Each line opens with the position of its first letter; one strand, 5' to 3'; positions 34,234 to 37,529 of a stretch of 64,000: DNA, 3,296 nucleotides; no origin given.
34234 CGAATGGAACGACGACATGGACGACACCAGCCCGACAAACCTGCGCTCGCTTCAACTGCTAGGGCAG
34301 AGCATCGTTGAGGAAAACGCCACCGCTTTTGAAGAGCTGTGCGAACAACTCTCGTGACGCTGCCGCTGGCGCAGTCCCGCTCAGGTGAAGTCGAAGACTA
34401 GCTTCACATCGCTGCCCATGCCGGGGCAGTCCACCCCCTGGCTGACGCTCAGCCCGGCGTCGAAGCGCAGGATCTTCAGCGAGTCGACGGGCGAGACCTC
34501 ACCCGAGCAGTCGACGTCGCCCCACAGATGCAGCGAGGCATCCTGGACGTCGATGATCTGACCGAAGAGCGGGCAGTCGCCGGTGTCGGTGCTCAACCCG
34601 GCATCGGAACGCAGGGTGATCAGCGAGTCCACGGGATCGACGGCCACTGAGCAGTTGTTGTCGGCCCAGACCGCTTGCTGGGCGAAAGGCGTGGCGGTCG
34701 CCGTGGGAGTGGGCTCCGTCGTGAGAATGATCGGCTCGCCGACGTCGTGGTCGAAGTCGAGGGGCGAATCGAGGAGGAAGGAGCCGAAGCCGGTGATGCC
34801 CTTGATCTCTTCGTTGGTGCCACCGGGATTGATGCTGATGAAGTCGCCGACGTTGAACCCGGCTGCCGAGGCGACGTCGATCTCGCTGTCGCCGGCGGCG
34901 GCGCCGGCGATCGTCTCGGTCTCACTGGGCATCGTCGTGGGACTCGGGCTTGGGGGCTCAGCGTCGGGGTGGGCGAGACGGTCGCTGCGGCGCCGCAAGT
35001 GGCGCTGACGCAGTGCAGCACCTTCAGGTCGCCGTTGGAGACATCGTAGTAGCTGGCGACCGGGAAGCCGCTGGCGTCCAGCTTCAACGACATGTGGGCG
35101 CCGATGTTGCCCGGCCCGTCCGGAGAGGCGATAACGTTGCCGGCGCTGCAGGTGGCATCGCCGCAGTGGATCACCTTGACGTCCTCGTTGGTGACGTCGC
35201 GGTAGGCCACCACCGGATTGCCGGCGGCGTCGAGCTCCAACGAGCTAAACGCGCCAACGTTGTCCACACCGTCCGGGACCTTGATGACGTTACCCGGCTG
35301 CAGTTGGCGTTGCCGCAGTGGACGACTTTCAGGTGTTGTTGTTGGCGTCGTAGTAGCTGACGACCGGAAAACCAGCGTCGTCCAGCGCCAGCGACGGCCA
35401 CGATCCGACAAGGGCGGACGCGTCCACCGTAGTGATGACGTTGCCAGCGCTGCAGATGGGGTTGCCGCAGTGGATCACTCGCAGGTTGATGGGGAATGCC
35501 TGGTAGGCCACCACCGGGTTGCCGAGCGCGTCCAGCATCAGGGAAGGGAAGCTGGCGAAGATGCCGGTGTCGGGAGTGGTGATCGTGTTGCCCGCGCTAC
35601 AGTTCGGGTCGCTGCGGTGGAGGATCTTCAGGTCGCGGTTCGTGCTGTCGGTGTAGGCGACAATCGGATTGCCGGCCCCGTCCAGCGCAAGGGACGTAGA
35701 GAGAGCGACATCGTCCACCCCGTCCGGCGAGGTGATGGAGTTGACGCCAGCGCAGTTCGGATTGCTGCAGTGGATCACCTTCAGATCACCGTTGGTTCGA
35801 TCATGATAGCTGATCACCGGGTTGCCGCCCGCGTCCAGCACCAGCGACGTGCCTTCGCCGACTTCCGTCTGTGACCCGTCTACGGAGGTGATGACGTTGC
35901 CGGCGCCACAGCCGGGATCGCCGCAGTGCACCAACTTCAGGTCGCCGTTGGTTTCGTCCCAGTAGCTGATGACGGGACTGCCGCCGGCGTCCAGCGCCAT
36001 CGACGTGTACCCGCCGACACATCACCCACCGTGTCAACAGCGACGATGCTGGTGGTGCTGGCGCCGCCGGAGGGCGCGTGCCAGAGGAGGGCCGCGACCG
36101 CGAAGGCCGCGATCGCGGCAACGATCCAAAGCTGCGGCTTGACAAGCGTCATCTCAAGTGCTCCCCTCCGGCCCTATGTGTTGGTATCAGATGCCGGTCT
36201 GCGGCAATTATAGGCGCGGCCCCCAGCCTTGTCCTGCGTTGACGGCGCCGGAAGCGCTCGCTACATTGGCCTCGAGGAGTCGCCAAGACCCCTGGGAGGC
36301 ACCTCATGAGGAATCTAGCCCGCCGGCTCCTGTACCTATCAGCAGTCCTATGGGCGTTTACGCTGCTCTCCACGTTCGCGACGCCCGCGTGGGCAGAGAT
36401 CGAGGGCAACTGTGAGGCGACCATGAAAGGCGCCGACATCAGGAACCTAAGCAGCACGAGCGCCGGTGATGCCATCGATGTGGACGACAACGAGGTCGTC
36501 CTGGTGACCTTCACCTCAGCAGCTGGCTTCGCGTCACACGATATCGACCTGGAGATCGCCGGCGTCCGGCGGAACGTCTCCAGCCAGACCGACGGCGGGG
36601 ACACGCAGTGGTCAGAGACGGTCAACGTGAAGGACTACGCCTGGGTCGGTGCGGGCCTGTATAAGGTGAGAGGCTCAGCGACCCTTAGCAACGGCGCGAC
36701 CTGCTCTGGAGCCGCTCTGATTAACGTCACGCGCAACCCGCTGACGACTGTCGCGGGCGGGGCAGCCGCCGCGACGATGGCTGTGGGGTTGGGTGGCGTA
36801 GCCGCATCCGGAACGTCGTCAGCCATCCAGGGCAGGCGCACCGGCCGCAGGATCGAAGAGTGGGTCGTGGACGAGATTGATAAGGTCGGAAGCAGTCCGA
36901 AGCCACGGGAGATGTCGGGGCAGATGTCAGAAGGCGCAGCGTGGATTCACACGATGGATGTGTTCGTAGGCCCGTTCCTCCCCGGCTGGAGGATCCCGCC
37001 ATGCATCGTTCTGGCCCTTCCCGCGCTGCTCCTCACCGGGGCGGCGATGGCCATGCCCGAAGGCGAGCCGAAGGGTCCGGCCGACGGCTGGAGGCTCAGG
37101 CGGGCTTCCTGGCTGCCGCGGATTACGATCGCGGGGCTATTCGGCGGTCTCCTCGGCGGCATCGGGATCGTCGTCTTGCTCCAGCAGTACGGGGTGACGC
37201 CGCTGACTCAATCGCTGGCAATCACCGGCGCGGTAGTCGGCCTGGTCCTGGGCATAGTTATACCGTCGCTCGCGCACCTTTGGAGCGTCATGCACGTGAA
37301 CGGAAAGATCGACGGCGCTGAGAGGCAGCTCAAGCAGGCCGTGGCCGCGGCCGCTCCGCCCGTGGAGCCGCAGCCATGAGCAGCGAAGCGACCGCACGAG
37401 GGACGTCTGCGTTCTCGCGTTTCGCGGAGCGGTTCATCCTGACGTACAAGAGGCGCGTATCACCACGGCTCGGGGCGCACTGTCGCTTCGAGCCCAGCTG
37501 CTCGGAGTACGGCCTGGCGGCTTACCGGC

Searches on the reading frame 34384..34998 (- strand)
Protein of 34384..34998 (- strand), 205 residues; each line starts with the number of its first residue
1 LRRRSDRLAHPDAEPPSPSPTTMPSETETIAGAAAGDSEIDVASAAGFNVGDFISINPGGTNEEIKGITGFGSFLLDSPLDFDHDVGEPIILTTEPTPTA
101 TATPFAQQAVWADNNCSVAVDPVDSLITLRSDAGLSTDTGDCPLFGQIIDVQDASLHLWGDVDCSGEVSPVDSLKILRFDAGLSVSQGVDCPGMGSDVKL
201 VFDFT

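Call 11: search_protein_families(library=pfam, max_evalue=1, proteins=[window:34384-34998:-])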
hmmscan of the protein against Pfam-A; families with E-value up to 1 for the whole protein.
window:34384-34998:- (205 aa): 2 families
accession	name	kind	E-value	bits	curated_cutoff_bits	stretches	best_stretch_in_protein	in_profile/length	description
PF15366.11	DUF4597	-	0.073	13.2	26.5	1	84-119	19-55/63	Domain of unknown function (DUF4597)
PF24149.1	K1-lyase_Rider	-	0.074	13.9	27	1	31-57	7-33/89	K1 capsule-specific polysaccharide lyase, Rider domain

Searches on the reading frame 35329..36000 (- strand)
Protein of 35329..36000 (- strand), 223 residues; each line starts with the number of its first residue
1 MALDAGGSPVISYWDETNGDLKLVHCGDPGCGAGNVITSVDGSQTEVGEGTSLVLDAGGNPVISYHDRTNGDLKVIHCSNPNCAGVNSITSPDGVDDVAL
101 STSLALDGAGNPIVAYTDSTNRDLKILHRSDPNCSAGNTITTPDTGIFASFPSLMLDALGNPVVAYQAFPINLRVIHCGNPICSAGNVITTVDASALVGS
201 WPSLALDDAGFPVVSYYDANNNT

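Call 28: search_protein_families(library=pfam, max_evalue=0.01, proteins=[window:35329-36000:-])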
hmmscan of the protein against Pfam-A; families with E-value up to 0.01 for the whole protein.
window:35329-36000:- (223 aa): 3 families
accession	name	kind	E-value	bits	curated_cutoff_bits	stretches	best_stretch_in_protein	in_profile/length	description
PF09151.16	DUF1936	-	7.3e-05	22.9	25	0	70-83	17-30/34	Domain of unknown function (DUF1936)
PF15892.11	BNR_4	-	0.0003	20.7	27.3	0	46-80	223-257/272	BNR repeat-containing family member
PF19461.4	DUF5998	-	0.0071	16.5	25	0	64-110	116-162/179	Family of unknown function (DUF5998)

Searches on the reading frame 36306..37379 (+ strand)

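Call 28: search_protein_families(library=pfam, max_evalue=0.01, proteins=[window:36306-37379:+])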
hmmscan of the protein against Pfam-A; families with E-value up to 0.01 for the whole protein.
window:36306-37379:+ (357 aa): 2 families
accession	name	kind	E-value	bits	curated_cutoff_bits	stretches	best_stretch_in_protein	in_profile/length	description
PF04893.22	Yip1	-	0.0022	18.3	28.6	1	265-350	18-101/173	Yip1 domain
PF19382.4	DUF5957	-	0.0074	16.7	23.8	0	304-332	4-32/59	Family of unknown function (DUF5957)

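Call 49: search_protein_families(library=pfam, max_evalue=0.1, proteins=[window:36306-37379:+])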
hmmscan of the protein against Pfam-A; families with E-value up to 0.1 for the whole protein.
window:36306-37379:+ (357 aa): 3 families
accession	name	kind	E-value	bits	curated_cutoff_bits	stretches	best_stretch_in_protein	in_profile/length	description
PF04893.22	Yip1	-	0.0022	18.3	28.6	1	265-350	18-101/173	Yip1 domain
PF19382.4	DUF5957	-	0.0074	16.7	23.8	1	304-332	4-32/59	Family of unknown function (DUF5957)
PF20345.3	DUF6640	-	0.025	15.1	27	0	101-156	17-68/133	Family of unknown function (DUF6640)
